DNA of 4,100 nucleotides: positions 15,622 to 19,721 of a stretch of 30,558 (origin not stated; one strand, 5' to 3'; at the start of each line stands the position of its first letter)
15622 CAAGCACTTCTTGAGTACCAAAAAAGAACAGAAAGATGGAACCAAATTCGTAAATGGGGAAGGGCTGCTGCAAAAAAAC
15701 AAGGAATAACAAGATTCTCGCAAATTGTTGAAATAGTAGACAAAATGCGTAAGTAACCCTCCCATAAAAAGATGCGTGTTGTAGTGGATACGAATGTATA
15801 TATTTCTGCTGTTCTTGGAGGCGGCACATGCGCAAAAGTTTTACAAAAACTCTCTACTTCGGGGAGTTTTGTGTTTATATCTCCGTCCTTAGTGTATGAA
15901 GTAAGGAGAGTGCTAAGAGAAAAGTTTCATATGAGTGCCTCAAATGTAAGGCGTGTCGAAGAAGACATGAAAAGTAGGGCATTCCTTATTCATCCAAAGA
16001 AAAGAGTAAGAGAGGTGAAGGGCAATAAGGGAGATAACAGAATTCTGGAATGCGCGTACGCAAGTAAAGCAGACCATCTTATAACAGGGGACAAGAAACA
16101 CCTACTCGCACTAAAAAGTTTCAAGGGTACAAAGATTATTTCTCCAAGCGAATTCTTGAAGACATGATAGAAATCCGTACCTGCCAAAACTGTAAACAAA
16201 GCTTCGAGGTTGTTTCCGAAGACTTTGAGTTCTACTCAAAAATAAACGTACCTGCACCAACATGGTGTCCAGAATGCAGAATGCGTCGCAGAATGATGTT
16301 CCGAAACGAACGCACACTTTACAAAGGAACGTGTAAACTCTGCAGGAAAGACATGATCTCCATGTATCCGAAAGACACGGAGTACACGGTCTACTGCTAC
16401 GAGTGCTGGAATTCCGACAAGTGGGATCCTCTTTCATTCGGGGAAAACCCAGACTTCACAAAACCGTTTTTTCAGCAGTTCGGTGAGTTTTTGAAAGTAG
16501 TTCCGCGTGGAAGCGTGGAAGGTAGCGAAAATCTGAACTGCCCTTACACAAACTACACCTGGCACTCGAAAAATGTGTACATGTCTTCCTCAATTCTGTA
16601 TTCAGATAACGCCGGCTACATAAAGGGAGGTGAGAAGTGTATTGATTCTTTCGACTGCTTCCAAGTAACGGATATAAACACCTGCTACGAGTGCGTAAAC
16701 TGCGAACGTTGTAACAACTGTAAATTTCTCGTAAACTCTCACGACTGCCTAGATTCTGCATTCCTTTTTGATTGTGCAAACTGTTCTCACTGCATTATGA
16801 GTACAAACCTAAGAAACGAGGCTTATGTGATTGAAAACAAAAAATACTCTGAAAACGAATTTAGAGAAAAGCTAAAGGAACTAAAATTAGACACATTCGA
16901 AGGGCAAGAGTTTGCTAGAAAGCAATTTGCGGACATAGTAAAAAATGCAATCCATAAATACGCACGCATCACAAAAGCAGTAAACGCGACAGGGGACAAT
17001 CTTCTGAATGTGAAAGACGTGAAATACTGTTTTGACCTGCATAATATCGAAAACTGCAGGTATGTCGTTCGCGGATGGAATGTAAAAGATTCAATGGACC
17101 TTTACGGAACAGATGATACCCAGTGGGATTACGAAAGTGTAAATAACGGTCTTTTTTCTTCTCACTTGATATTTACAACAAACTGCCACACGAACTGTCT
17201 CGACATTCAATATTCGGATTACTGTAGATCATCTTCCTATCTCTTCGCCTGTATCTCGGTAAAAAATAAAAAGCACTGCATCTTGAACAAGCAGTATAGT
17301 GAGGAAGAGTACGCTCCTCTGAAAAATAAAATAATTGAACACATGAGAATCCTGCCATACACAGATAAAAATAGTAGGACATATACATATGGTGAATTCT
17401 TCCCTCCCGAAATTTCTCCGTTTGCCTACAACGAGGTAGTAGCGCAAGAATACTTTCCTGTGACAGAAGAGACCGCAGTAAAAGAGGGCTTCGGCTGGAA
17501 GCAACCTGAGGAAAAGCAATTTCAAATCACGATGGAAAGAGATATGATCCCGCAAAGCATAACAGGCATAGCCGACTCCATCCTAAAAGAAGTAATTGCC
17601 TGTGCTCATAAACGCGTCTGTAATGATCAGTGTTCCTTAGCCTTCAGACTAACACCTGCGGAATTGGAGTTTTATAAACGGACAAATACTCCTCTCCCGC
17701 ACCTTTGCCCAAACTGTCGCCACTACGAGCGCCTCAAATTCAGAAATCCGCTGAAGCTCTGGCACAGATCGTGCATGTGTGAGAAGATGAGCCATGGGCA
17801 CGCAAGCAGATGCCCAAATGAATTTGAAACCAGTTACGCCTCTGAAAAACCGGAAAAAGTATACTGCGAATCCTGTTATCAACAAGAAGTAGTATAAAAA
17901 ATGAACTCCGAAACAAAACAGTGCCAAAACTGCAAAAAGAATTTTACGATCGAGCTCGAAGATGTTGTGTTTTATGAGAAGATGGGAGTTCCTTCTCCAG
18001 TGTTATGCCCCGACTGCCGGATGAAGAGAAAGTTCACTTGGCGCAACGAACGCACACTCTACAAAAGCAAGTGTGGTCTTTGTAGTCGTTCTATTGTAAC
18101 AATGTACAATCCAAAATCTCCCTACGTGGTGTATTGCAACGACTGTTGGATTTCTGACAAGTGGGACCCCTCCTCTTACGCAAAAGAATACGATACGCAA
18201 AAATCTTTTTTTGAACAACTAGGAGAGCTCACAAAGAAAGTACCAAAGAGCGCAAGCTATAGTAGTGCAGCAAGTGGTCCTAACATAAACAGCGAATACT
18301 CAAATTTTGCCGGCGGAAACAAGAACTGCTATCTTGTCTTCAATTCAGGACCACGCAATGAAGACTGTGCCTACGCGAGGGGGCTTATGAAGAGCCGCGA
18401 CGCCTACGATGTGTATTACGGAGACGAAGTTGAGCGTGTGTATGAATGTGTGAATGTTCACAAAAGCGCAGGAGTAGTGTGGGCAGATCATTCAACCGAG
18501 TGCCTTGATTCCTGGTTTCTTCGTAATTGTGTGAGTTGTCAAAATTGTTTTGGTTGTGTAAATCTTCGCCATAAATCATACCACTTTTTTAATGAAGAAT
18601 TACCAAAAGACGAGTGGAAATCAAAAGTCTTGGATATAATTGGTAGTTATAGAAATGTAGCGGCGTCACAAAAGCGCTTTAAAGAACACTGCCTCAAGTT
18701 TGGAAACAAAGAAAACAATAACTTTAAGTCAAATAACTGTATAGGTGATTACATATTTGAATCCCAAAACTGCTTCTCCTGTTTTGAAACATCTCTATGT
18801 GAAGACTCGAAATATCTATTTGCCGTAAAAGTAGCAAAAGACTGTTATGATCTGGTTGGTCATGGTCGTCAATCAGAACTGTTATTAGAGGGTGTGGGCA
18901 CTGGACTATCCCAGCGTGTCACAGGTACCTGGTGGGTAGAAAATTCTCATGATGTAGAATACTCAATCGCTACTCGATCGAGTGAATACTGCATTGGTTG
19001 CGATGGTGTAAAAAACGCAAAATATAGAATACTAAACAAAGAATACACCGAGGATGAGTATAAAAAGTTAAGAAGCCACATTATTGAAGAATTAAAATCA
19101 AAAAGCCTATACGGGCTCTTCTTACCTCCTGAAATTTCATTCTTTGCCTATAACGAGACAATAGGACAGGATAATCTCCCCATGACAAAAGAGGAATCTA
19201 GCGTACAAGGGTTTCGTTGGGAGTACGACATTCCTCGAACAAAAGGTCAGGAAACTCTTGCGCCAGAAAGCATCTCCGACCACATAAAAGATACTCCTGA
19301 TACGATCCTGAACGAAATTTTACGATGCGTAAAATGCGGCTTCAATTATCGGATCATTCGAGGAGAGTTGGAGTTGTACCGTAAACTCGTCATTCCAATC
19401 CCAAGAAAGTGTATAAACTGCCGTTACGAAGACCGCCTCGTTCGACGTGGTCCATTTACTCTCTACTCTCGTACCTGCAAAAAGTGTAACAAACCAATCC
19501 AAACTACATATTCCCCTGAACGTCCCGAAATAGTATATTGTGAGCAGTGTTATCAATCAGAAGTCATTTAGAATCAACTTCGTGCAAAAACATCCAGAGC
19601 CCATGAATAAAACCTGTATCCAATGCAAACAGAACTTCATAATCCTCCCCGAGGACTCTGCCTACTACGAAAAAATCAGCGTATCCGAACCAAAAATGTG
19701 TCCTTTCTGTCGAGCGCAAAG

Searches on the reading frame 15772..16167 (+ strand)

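Call 7: search_protein_families(library=pfam, proteins=[window:15772-16167:+], max_evalue=0.01)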
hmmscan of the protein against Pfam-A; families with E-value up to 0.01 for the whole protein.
window:15772-16167:+ (131 aa): 4 families
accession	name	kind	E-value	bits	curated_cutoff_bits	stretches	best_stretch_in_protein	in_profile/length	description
PF13470.12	PIN_3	-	3.4e-15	57.3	27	1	2-109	1-115/115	PIN domain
PF01850.27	PIN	-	0.00018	22.5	23.6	1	3-101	1-106/120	PIN domain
PF24109.1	DUF7384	-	0.0015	19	27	1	2-109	6-103/153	Family of unknown function (DUF7384)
PF13638.12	PIN_4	-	0.0033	18.2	21.9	0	49-103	49-110/132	PIN domain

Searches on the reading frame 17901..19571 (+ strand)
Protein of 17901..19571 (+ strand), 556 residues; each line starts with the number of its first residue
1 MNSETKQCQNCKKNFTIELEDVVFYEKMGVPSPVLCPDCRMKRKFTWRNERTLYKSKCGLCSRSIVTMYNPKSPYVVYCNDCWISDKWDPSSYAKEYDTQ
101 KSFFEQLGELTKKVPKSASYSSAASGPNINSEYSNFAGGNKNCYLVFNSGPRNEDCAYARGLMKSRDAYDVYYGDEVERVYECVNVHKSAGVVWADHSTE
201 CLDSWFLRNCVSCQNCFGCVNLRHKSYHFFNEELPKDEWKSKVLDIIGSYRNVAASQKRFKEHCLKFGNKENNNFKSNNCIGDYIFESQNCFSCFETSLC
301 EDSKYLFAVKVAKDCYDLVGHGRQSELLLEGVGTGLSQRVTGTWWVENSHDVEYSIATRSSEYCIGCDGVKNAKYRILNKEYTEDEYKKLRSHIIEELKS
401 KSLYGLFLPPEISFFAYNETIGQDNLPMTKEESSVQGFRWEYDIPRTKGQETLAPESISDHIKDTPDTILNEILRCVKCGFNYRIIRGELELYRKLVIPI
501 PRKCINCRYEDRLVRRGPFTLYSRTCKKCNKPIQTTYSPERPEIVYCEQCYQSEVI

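Call 4: search_protein_families(library=pfam, proteins=[window:17901-19571:+], max_evalue=1)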
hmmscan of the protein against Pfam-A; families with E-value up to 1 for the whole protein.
window:17901-19571:+ (556 aa): 2 families
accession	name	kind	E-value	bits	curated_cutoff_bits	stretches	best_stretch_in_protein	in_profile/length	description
PF23477.1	zf_Tbcl_2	-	0.00038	20.5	27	2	521-553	3-35/37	Probable treble clef zinc finger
PF13451.12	zf_Tbcl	-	0.00045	20.6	24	1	5-44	4-44/48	Probable treble clef domain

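Call 5: search_protein_families(library=ncbifam, proteins=[window:17901-19571:+], max_evalue=1)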
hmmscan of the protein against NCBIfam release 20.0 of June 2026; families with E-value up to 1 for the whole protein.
window:17901-19571:+ (556 aa): 1 family
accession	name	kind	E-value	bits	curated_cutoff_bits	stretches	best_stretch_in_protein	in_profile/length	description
TIGR04272.1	cxxc_cxxc_Mbark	domain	0.22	11.3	36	2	521-553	3-35/37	CxxC-x17-CxxC domain-containing protein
